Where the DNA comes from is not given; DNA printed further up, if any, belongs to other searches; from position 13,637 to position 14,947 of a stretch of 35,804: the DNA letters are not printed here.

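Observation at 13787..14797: Lytic transglycosylase apparently fused to, or inserted in, an outer-membrane beta-barrel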

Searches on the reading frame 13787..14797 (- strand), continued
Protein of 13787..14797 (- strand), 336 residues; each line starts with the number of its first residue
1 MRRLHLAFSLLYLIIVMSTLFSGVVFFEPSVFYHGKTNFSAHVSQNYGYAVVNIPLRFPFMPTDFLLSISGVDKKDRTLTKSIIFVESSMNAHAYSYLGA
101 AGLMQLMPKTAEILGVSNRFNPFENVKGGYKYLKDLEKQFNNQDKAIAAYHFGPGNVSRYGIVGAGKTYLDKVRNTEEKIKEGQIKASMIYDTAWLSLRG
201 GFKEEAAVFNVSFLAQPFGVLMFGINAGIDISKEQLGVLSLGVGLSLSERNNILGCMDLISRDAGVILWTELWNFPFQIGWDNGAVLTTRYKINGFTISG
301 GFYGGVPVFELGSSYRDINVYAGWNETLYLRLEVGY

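Call 36: find_homologous_proteins(query=A3, max_evalue=1e-15)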
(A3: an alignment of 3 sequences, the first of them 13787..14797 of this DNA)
Query A3 (3 sequences) (336 aa, profile of the alignment): 226 proteins with E <= 1e-15 among 8000 candidates; the best 120 are listed.
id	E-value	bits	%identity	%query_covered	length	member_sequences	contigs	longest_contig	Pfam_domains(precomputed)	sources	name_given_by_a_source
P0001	7.3e-189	645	100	100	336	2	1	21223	PF01464.26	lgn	-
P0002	6.9e-183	625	61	100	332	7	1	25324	PF01464.26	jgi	-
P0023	1.8e-166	571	38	99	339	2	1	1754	PF01464.26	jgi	-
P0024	4.7e-158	544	39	99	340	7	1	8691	PF01464.26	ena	-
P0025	1.0e-26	112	57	25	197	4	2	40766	PF01464.26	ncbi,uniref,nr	ncbi:putative murein lytic transglycosylase YjbJ [Halolactibacillus miurensis]|uniref:Murein lytic t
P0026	1.2e-26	112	40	44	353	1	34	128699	PF01464.26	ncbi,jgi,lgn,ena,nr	ncbi:MAG: hypothetical protein PWQ20_1828 [Thermotogaceae bacterium]|jgi:hypothetical protein|nr:hyp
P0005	9.1e-26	109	48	33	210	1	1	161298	PF13406.12,PF01464.26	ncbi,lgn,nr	ncbi:MAG: lytic transglycosylase domain-containing protein [Leptospira sp.]|nr:lytic transglycosylas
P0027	9.5e-26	109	49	28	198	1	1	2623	PF01464.26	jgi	jgi:soluble lytic murein transglycosylase-like protein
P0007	1.5e-25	108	48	33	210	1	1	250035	PF13406.12,PF01464.26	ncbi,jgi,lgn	-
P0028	1.5e-25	108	58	25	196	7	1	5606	PF01464.26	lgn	-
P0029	2.4e-25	108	51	31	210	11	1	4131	PF01464.26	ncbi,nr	ncbi:MAG: lytic transglycosylase domain-containing protein [Leptospira sp.]|nr:lytic transglycosylas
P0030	4.4e-25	107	52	29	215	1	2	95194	PF13406.12,PF01464.26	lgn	-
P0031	4.4e-25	107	53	25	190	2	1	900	PF01464.26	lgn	-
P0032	4.6e-25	107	50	33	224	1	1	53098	PF01464.26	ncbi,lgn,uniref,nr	ncbi:lytic transglycosylase domain-containing protein [Sutcliffiella rhizosphaerae]|uniref:Membrane-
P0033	6.7e-25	106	55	25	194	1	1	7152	PF01464.26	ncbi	ncbi:MAG: lytic transglycosylase domain-containing protein [Bacillota bacterium]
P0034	6.9e-25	106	54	25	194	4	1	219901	PF01464.26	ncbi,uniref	ncbi:lytic transglycosylase domain-containing protein [Halolactibacillus halophilus]|uniref:lytic tr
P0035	7.7e-25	106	52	25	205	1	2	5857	PF13511.12,PF01464.26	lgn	-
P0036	1.1e-24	105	49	32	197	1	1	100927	PF01464.26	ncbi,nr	ncbi:lytic transglycosylase domain-containing protein [Leptospira sp. 96542]|nr:lytic transglycosyla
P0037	1.1e-24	105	51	29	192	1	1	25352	PF01464.26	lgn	-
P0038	2.4e-24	104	41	46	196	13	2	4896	PF01464.26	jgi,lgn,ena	-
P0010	3.0e-24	104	52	29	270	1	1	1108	PF01464.26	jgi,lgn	jgi:hypothetical protein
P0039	7.3e-24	103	53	26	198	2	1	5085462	PF01464.26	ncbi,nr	ncbi:lytic transglycosylase domain-containing protein [Bacillus sp. F19]|nr:lytic transglycosylase d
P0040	9.5e-24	102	47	32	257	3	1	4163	PF01464.26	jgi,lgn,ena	-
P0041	1.3e-23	102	41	38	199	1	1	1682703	PF01464.26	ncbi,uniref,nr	ncbi:transglycosylase SLT domain-containing protein [Bacillus idriensis]|uniref:Transglycosylase SLT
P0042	1.4e-23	102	53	26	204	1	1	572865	PF01464.26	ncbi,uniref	ncbi:lytic transglycosylase domain-containing protein [Metabacillus idriensis]|uniref:lytic transgly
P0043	3.4e-23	100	53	26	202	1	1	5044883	PF01464.26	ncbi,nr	ncbi:lytic transglycosylase domain-containing protein [Bacillus sp. CMF21]|nr:lytic transglycosylase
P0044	3.5e-23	100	53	26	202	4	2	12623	PF01464.26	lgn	-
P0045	5.2e-23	100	45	36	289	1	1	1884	PF01464.26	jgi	jgi:hypothetical protein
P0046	5.5e-23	100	52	26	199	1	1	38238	PF13406.12,PF01464.26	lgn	-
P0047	6.6e-23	100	49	29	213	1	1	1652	PF13511.12,PF01464.26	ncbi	-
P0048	7.4e-23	99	53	26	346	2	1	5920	PF01464.26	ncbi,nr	ncbi:MAG: lytic transglycosylase domain-containing protein [Deltaproteobacteria bacterium]|nr:lytic 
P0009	7.6e-23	99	39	40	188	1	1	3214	PF01464.26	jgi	jgi:soluble lytic murein transglycosylase-like protein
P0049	8.0e-23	99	49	32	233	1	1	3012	PF01464.26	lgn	-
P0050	1.0e-22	99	48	29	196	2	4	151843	PF01464.26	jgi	jgi:soluble lytic murein transglycosylase-like protein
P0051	1.1e-22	99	52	26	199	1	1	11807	PF13406.12,PF01464.26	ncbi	-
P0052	1.4e-22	98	46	34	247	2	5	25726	PF01464.26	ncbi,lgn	-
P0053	1.9e-22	98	52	28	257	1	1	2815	PF01464.26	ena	-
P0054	2.0e-22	98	50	25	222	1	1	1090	PF01464.26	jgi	jgi:hypothetical protein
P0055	2.0e-22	98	51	25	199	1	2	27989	PF27553.1,PF01464.26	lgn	-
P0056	2.3e-22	98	47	25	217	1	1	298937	PF01464.26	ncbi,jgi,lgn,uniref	ncbi:lytic transglycosylase domain-containing protein [Leptospira sp. 'Mane']|uniref:lytic transglyc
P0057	2.4e-22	98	54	25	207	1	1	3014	PF13406.12,PF01464.26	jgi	-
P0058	2.7e-22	98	50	29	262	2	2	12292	PF01464.26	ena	-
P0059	2.9e-22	97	47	34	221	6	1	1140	PF19489.5,PF13406.12,PF01464.26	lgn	-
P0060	4.1e-22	97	50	31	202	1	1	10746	PF19489.5,PF13406.12,PF01464.26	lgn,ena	-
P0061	6.2e-22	96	41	39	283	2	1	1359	PF01464.26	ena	-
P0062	6.5e-22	96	47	32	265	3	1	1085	PF01464.26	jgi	jgi:hypothetical protein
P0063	6.5e-22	96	52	29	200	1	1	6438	PF01464.26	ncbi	-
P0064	9.2e-22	96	46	29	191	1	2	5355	PF01464.26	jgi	jgi:soluble lytic murein transglycosylase-like protein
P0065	1.0e-21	96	47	25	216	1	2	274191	PF01464.26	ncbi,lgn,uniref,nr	ncbi:lytic transglycosylase [Leptospira kobayashii]|uniref:Lytic transglycosylase n=1 Tax=Leptospira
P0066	1.1e-21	96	42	36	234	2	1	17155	PF01464.26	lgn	-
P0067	1.1e-21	95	46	30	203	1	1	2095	PF13511.12,PF01464.26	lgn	-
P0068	1.3e-21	95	50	29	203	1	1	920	PF19489.5,PF13406.12,PF01464.26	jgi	jgi:soluble lytic murein transglycosylase-like protein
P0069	1.4e-21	95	53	26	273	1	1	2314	PF01464.26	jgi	jgi:hypothetical protein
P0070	1.9e-21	95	54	26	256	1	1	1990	PF01464.26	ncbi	-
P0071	2.1e-21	95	47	32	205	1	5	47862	PF27553.1,PF01464.26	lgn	-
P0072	2.1e-21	95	48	30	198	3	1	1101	PF13511.12,PF01464.26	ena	-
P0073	2.2e-21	95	56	27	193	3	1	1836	PF13511.12,PF01464.26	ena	-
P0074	2.3e-21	94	53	26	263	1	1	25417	PF10135.15,PF01464.26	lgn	-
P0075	2.4e-21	94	53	29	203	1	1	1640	PF19489.5,PF13406.12,PF01464.26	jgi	jgi:soluble lytic murein transglycosylase-like protein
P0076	2.4e-21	94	54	26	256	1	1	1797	PF01464.26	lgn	-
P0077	3.4e-21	94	45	34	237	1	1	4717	PF01464.26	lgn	-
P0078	3.4e-21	94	53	28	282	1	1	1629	PF13406.12,PF01464.26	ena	-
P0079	3.6e-21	94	51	26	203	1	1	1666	PF13406.12,PF01464.26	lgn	-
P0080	3.7e-21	94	48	29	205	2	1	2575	PF01464.26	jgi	jgi:soluble lytic murein transglycosylase-like protein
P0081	4.0e-21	94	47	26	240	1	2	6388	PF01464.26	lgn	-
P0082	4.8e-21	93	48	30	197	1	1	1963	PF13511.12,PF01464.26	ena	-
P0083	4.9e-21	93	44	32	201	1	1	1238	PF13511.12,PF01464.26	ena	-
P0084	5.2e-21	93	50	29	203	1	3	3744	PF19489.5,PF13406.12,PF01464.26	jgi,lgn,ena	-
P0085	5.5e-21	93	53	25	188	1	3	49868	PF01464.26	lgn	-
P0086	6.2e-21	93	51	29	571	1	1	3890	PF01464.26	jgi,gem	-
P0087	7.1e-21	93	52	25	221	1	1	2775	PF01464.26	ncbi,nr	ncbi:MAG: lytic transglycosylase domain-containing protein, partial [Clostridiales bacterium]|nr:lyt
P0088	7.2e-21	93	52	26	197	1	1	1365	PF13511.12,PF01464.26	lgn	-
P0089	8.2e-21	93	52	26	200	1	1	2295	PF13511.12,PF01464.26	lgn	-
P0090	1.5e-20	92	51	26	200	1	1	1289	PF27553.1,PF13511.12,PF01464.26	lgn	-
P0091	1.6e-20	92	44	35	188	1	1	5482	PF01464.26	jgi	jgi:soluble lytic murein transglycosylase-like protein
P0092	1.7e-20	92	49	29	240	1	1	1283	PF01464.26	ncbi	-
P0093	1.8e-20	92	47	29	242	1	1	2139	PF13406.12,PF01464.26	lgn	-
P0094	1.8e-20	92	46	29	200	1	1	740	PF13511.12,PF01464.26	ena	-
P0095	2.3e-20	91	52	26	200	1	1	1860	PF27553.1,PF13511.12,PF01464.26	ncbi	-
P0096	2.5e-20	91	52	29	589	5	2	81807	PF01476.27,PF13529.14,PF01471.24,PF01464.26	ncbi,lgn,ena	-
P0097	2.9e-20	91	42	34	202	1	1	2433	PF13511.12,PF01464.26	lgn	-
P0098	2.9e-20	91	49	25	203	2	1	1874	PF13511.12,PF01464.26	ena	-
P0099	2.9e-20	91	48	29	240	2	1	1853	PF01464.26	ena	-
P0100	3.0e-20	91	42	37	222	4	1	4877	PF13511.12,PF01464.26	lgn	-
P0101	3.5e-20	91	52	26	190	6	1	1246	PF13511.12,PF01464.26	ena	-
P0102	3.5e-20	91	44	32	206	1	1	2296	PF27553.1,PF13511.12,PF01464.26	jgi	-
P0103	3.6e-20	91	45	32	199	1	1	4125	PF27553.1,PF13511.12,PF01464.26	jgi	jgi:soluble lytic murein transglycosylase-like protein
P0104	5.1e-20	90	52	26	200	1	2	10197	PF13511.12,PF01464.26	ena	-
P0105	5.5e-20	90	46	29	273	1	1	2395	PF13406.12,PF01464.26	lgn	-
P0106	6.7e-20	90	44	29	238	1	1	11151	PF01464.26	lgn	-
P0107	7.8e-20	89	46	31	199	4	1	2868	PF13511.12,PF01464.26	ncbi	-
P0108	1.0e-19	89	48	24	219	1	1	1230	PF01464.26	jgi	jgi:soluble lytic murein transglycosylase-like protein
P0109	1.1e-19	89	44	29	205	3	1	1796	PF01464.26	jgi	-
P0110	1.2e-19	89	49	26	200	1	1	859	PF27553.1,PF13511.12,PF01464.26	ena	-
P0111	1.3e-19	89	51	25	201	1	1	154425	PF27553.1,PF13511.12,PF01464.26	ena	-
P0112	1.3e-19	89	48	26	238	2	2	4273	PF13406.12,PF01464.26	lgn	-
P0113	1.3e-19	89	51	26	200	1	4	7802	PF13511.12,PF01464.26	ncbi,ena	-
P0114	1.4e-19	89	51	26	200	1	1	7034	PF13511.12,PF01464.26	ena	-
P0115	1.5e-19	88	49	29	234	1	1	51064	PF01464.26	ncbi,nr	ncbi:MAG: lytic transglycosylase domain-containing protein [Brevinematales bacterium]|nr:lytic trans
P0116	1.6e-19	88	52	25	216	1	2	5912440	PF01464.26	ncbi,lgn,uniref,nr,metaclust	ncbi:lytic transglycosylase domain-containing protein [Pseudomonas sp. LFM046]|uniref:lytic transgly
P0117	1.6e-19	88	38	35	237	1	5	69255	PF01464.26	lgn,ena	-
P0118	1.8e-19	88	51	25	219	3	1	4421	PF01464.26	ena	-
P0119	1.9e-19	88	44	29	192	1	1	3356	PF01464.26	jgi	jgi:soluble lytic murein transglycosylase-like protein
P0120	2.1e-19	88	40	35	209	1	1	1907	PF01464.26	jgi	-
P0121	2.4e-19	88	45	29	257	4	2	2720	PF01464.26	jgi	-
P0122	2.5e-19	88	43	29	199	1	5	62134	PF13511.12,PF01464.26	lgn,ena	-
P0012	2.8e-19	88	51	26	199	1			PF13511.12,PF13406.12,PF01464.26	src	-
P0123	3.8e-19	87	45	28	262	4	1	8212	PF01464.26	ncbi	-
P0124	3.9e-19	87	48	30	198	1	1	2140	PF13511.12,PF01464.26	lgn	-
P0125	4.0e-19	87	50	25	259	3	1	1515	PF01464.26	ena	-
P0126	4.1e-19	87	46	29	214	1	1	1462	PF01464.26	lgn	-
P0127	4.1e-19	87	45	30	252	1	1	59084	PF01464.26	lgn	-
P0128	4.3e-19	87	51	25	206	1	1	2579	PF27553.1,PF13511.12,PF01464.26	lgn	-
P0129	4.4e-19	87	53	25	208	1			PF01464.26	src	-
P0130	4.6e-19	87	45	31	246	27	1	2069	PF01464.26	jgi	-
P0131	4.7e-19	87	46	29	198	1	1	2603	PF27553.1,PF13511.12,PF01464.26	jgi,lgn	jgi:soluble lytic murein transglycosylase-like protein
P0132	4.8e-19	87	44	33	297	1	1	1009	PF01464.26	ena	-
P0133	4.9e-19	87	51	26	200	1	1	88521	PF13511.12,PF01464.26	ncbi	ncbi:MAG TPA: lytic transglycosylase domain-containing protein [Geobacteraceae bacterium]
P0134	5.0e-19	87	46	30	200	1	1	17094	PF13511.12,PF01464.26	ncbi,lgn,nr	ncbi:MAG: lytic transglycosylase domain-containing protein [Geobacteraceae bacterium]|nr:lytic trans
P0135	5.2e-19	87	49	26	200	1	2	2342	PF27553.1,PF13511.12,PF01464.26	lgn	-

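Call 38: find_encoding_contigs(protein=P0026, flank=6000, max_places=3)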
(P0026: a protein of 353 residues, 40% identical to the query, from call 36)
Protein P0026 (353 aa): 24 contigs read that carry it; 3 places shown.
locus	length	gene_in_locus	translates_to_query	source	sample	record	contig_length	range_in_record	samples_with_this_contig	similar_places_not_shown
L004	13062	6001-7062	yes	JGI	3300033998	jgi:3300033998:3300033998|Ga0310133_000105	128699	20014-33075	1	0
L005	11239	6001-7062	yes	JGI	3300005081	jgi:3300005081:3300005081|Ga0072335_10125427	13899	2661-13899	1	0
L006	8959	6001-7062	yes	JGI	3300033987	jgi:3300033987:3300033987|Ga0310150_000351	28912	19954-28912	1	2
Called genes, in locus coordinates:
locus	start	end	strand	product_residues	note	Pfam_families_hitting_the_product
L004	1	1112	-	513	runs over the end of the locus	PF00005:ABC_tran, PF02463:SMC_N (faint), PF13304:AAA_21 (faint), PF00005:ABC_tran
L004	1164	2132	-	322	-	PF00532:Peripla_BP_1 (faint), PF13407:Peripla_BP_4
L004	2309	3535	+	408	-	PF06245:DUF1015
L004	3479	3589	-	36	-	-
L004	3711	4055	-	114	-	PF02410:RsfS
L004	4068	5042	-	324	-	PF01515:PTA_PTB (faint), PF02504:FA_synthesis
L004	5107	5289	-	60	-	PF01783:Ribosomal_L32p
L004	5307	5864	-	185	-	PF02620:YceD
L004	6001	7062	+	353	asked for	PF01464:SLT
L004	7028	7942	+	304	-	PF00149:Metallophos, PF12850:Metallophos_2 (weak)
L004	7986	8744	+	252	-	-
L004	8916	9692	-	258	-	-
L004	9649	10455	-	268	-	PF01734:Patatin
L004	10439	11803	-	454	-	PF00512:HisKA, PF02518:HATPase_c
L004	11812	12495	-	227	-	PF00072:Response_reg, PF00486:Trans_reg_C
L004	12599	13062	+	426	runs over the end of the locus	PF00890:FAD_binding_2 (faint), PF01134:GIDA (faint), PF01266:DAO (faint), PF01494:FAD_binding_3 (faint), PF02254:TrkA_N (faint), PF07992:Pyr_redox_2, PF13738:Pyr_redox_3, PF00070:Pyr_redox, +3 more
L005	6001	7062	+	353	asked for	PF01464:SLT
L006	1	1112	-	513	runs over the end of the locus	PF00005:ABC_tran, PF02463:SMC_N (faint), PF13304:AAA_21 (faint), PF00005:ABC_tran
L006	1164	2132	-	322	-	PF00532:Peripla_BP_1 (faint), PF13407:Peripla_BP_4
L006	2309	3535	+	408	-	PF06245:DUF1015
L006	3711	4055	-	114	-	PF02410:RsfS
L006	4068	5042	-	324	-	PF01515:PTA_PTB (faint), PF02504:FA_synthesis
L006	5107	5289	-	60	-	PF01783:Ribosomal_L32p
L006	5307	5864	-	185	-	PF02620:YceD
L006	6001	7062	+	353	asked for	PF01464:SLT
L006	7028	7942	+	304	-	PF00149:Metallophos, PF12850:Metallophos_2 (weak)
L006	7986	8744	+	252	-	-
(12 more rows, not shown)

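Call 39: find_encoding_contigs(protein=P0024, flank=8000, max_places=2)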
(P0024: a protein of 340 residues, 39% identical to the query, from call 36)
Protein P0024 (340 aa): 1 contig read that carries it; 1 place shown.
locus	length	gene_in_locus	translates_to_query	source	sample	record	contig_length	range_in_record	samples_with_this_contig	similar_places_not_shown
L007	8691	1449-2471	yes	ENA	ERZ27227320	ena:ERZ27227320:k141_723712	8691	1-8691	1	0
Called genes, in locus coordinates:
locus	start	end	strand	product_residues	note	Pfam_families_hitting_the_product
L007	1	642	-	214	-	?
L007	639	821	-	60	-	PF01783:Ribosomal_L32p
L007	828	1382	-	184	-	PF02620:YceD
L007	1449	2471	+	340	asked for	PF01464:SLT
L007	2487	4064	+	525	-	PF01514:YscJ_FliF, PF08345:YscJ_FliF_C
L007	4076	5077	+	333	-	PF03448:MgtE_N (faint), PF14842:FliG_N, PF14841:FliG_M, PF14842:FliG_N, PF01706:FliG_C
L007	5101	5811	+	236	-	PF02108:FliH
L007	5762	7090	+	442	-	PF02874:ATP-synt_ab_N, PF00006:ATP-synt_ab, PF18269:T3SS_ATPase_C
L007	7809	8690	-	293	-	?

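Call 44: find_related_loci(query=A4, collection=metagenome_contigs, flank=4000)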
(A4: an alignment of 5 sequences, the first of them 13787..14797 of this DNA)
Query A4 (336 aa) in metagenome_contigs; peptide patterns used: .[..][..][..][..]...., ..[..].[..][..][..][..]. (x = any residue, [..] = any of these).
600 stretches matched a pattern (row limit reached: there are more); 533 encode a relative of the query (tblastn E <= 1e-3); the best 80 are kept; 80 distinct loci.
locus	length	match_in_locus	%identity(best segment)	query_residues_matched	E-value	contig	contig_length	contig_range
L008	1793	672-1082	40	28-162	5e-23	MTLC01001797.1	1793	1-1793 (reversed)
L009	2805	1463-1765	47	79-176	2e-22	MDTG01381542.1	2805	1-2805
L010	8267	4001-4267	54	76-163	4e-22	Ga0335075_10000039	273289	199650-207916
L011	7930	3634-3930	45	64-161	2e-21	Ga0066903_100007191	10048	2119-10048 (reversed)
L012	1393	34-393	43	65-184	1e-21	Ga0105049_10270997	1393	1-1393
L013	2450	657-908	55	79-161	2e-21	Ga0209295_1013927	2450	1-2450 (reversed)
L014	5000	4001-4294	50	64-160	3e-21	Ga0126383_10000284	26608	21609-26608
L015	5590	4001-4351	42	79-191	1e-20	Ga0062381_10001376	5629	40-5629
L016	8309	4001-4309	48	76-175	2e-20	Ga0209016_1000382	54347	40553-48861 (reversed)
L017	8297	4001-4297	45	64-161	2e-20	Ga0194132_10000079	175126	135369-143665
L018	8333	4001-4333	38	76-183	3e-20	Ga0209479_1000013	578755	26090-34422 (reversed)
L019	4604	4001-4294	49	64-160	4e-20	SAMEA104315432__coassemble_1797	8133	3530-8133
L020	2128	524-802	49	78-177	3e-20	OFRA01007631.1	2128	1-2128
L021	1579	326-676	45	59-173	4e-20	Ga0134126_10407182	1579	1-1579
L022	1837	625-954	49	54-163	3e-20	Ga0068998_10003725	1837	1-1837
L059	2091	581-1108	33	9-181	3e-18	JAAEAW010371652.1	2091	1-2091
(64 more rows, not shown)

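Call 54: predict_structure(alignment_id=A4)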
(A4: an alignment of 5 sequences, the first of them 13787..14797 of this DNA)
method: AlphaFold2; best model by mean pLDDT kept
length: 336 residues; sequences in the alignment: 5
mean_pLDDT: 65.4   pTM: 0.57
mean pLDDT of the five models: 65.4, 59.9, 58.3, 54.5, 35.6
residues with pLDDT >= 90: 46; 70-90: 78; 50-70: 157; < 50: 55
segments of 3 or more residues with pLDDT < 50: 2-6, 8-37, 91-102, 334-336
pLDDT, mean of each block of 10 residues (from residue 1): 45 30 30 41 59 71 85 91 78 37 55 55 78 92 93 88 90 93 82 72 68 65 68 64 56 54 55 56 58 66 65 67 61 50
secondary structure, 60 per line:
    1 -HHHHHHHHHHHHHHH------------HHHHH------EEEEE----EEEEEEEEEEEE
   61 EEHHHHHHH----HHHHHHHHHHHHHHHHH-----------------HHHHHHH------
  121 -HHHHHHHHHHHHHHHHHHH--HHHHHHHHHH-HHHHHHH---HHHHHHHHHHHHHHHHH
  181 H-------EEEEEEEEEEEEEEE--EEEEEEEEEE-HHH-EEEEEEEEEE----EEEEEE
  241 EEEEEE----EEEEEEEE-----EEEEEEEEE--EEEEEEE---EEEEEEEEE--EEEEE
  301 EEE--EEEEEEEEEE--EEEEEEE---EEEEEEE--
elements in order: H2-16 H29-33 E40-44 E49-62 H63-69 H74-90 H108-114 H122-140 H143-152 H154-160 H164-181 E189-203 E206-215 E221-230 E235-246 E251-258 E264-272 E275-281 E285-293 E296-303 E306-315 E318-324 E328-334
